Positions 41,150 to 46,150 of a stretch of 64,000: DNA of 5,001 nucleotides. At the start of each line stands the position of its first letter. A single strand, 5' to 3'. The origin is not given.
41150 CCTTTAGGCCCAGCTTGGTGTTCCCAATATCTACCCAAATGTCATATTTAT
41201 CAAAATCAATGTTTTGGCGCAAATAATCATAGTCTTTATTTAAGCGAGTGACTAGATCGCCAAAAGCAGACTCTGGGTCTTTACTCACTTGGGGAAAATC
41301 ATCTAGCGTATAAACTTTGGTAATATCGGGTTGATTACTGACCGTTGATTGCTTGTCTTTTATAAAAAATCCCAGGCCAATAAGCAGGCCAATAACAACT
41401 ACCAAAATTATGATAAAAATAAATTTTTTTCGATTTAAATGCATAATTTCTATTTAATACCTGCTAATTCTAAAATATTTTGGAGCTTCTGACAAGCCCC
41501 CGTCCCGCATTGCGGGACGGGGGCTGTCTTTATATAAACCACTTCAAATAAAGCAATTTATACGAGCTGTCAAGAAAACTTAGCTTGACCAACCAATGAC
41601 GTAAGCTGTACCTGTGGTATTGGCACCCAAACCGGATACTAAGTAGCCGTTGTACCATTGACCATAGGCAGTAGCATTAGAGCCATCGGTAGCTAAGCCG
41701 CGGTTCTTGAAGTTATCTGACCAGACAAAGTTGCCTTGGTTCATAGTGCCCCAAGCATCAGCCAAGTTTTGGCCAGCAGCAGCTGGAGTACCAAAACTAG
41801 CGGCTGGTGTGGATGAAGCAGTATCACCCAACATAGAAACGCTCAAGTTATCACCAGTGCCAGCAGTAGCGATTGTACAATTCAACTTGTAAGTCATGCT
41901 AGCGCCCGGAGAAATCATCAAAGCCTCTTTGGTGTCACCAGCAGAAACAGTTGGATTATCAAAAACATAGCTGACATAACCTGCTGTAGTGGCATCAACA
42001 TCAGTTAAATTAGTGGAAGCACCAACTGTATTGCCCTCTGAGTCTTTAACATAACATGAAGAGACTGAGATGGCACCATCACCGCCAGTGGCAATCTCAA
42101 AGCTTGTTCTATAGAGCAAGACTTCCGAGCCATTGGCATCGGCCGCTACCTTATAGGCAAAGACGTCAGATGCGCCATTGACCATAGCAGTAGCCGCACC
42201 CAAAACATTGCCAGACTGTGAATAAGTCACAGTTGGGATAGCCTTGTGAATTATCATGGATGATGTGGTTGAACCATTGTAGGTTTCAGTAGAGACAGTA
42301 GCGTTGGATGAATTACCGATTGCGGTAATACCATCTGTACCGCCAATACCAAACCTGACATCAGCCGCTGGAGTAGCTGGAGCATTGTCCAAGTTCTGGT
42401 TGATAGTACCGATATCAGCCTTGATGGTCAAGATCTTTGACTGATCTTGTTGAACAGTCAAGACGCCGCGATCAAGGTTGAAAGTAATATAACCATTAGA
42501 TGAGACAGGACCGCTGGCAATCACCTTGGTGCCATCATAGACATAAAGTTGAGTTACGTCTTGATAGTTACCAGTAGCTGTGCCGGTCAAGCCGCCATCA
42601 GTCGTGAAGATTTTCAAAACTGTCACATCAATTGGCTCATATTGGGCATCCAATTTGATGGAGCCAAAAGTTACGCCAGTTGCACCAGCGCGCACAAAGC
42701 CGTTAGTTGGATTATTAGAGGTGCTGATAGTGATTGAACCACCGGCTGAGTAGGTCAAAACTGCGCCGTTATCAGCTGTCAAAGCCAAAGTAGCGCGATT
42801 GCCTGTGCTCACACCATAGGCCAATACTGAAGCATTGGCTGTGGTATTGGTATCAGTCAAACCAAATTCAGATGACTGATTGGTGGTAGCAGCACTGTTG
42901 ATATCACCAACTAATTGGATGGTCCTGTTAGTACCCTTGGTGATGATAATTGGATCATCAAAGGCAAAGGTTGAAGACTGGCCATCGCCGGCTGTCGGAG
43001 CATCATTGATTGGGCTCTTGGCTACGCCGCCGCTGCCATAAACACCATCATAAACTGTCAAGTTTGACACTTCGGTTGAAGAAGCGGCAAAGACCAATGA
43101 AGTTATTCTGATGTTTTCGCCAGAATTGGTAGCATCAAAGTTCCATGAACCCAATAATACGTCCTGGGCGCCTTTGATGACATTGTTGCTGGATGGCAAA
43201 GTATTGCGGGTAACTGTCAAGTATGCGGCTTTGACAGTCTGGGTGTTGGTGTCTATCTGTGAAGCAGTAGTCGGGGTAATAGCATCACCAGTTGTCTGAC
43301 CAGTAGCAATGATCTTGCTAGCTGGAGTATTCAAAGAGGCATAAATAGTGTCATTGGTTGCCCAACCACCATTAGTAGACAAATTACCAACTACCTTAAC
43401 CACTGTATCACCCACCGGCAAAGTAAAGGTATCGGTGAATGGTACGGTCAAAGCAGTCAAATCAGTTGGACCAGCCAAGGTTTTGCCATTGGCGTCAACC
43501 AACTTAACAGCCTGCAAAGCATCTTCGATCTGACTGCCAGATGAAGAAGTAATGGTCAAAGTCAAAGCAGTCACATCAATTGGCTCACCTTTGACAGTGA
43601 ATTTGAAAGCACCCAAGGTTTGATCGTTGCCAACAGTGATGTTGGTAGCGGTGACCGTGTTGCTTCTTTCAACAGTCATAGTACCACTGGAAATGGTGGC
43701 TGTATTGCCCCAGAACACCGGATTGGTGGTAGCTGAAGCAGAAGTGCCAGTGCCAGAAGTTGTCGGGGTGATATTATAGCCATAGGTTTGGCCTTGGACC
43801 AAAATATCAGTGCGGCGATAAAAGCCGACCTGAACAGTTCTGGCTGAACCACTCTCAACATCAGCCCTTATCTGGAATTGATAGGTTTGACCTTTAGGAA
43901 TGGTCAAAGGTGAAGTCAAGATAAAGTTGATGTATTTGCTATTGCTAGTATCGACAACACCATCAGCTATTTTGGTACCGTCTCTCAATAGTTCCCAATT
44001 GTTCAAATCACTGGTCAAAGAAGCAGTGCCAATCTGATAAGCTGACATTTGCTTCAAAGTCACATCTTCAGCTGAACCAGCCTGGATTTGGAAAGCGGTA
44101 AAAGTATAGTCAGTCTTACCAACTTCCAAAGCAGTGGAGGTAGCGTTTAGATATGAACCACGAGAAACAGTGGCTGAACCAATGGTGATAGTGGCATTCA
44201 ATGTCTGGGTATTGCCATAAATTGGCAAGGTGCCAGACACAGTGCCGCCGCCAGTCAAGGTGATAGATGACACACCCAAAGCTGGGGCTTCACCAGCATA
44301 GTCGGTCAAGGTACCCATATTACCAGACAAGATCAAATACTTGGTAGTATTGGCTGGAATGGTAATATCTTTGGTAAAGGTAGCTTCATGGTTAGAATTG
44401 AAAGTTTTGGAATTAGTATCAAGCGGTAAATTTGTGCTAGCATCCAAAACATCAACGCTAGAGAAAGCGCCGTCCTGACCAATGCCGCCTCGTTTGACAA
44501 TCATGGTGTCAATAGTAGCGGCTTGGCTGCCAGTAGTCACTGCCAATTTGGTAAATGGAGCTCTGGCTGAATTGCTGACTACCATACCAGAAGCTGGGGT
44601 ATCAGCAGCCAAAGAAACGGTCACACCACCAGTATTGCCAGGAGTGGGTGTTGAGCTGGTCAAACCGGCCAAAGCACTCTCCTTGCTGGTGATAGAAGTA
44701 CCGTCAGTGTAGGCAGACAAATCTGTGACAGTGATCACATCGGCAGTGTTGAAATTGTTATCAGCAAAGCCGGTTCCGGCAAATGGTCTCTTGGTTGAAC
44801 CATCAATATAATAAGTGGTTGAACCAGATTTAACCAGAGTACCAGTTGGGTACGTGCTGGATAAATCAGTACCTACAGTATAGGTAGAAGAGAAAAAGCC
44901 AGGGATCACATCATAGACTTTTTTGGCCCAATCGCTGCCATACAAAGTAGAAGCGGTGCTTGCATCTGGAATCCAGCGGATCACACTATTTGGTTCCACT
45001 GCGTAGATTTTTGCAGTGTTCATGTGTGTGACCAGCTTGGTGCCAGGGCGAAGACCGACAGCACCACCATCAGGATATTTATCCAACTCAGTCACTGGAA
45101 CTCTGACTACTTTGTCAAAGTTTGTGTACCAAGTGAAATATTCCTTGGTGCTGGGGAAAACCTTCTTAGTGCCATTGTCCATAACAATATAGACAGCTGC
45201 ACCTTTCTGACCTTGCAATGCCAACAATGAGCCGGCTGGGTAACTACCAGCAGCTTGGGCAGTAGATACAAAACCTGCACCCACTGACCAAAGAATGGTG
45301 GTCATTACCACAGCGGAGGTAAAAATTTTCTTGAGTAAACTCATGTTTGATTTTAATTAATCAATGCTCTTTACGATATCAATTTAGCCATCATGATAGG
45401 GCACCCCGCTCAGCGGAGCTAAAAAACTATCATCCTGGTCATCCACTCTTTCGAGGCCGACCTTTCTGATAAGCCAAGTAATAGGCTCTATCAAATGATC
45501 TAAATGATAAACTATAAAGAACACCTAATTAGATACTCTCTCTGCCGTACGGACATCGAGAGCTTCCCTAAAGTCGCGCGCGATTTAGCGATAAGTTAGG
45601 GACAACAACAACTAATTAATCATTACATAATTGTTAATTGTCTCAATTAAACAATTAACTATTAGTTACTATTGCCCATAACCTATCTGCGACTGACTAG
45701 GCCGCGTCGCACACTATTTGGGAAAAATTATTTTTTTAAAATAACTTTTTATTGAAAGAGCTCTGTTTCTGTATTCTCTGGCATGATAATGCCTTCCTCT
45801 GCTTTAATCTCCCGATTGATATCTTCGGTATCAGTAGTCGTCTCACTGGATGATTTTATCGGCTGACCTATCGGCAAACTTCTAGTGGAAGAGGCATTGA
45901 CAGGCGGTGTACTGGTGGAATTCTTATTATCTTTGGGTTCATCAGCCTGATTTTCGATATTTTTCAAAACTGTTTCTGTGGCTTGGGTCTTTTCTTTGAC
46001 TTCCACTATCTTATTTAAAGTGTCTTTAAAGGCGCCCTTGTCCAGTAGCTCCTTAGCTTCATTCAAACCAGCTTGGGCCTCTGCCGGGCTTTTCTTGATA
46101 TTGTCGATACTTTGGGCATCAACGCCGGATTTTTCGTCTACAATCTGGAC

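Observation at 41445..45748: Large (1254 aa) S-layer-like surface protein with a 404-nt upstream region, flanked by a very strong hairpin terminator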

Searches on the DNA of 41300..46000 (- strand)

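Call 13: search_rna_families(source=window, start=41300, end=46000, threshold=evalue, max_evalue=1)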
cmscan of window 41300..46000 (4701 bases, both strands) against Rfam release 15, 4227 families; matches with E-value up to 1: 1.
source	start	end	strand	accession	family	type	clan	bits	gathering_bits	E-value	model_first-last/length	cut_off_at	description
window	42593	42636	-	RF00137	SNORD83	Gene; snRNA; snoRNA; CD-box;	-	22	35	0.94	1-78/78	no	Small nucleolar RNA SNORD83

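Call 38: search_rna_families(source=window, start=45330, end=45760, threshold=evalue, max_evalue=10)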
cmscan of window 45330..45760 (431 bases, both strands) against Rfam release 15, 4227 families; matches with E-value up to 10: 7.
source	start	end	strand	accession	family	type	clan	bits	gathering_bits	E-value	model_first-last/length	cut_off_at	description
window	45600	45677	-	RF03459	mir-1890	Gene; miRNA;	-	21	76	0.12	1-78/78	no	mir-1890 microRNA precursor family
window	45586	45692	-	RF03714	MIR774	Gene; miRNA;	-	18.8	80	0.64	1-98/98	no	MIR774 microRNA precursor family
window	45585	45693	-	RF04199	MIR6027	Gene; miRNA;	-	17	95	0.56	1-159/159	no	MIR6027 microRNA precursor family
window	45590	45687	-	RF00833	mir-70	Gene; miRNA;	-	16.4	90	2.7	1-79/79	no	mir-70 microRNA precursor family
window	45578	45707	-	RF04228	MIR6140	Gene; miRNA;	-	15.6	140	3.7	1-165/165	no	MIR6140 microRNA precursor family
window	45408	45475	-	RF01129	sR44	Gene; snRNA; snoRNA; CD-box;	-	12.4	45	1.5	1-55/55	no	Small nucleolar RNA sR44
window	45485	45503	-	RF02475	GlsR6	Gene; snRNA; snoRNA; CD-box;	-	11.5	75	4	41-59/59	no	Small nucleolar RNA GlsR6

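Call 85: search_rna_families(source=L066, start=7640, end=8000, threshold=evalue, max_evalue=10)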
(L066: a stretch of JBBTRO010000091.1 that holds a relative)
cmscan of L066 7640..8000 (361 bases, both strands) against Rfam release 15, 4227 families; matches with E-value up to 10: 5.
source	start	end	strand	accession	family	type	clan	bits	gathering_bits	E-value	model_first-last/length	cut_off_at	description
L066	7644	7694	+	RF04302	mir-506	Gene; miRNA;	CL00140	24.2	84.5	0.0072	1-81/81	no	mir-506 microRNA precursor family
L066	7644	7694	+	RF04286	mir-513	Gene; miRNA;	CL00136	18.6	72.1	0.29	1-82/82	no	mir-513 microRNA precursor family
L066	7729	7809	+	RF03835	mir-955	Gene; miRNA;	-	15.9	50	1.2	1-81/81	no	mir-955 microRNA precursor family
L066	7911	7981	-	RF01561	DdR11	Gene; snRNA; snoRNA; CD-box;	-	13.4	65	4.8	1-76/76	no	Dictyostelium snoRNA DdR11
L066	7816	7889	+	RF02248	Six3os1_3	Gene; lncRNA;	-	12.4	40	0.76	1-75/75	no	Six3os1 conserved region 3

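Call 86: search_rna_families(source=L042, start=7740, end=8010, threshold=evalue, max_evalue=10)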
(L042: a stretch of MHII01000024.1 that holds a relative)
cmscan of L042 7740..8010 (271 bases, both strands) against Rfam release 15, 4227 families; matches with E-value up to 10: 7.
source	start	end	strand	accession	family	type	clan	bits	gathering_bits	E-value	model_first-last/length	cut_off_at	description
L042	7936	8010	-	RF01885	HSR-omega_1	Gene; lncRNA;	-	18.8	80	0.76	1-78/78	no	Heat shock gene hsromega conserved region 1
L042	7935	8001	+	RF01826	SAM_V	Cis-reg; riboswitch;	-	17.2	41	2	1-66/66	no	SAM-V (S-adenosyl methionine) riboswitch aptamer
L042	7772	7826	-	RF00581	SNORD12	Gene; snRNA; snoRNA; CD-box;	CL00044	16.4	43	1.2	1-90/90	no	Small nucleolar SNORD12/SNORD106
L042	7765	7837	-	RF00697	mir-186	Gene; miRNA;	-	14.2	70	5.8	1-82/82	no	mir-186 microRNA precursor family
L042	7974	8009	+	RF03084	DUF2815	Gene; sRNA;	-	13.5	41.2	8.9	1-62/62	no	DUF2815 RNA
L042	7828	7862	-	RF01341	CRISPR-DR30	Gene; CRISPR;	-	13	50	8.7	1-38/38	no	CRISPR RNA direct repeat element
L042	7740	7827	+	RF02417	VR-RNA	Gene; sRNA;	-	10.5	100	6.2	119-206/397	5'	VR-RNA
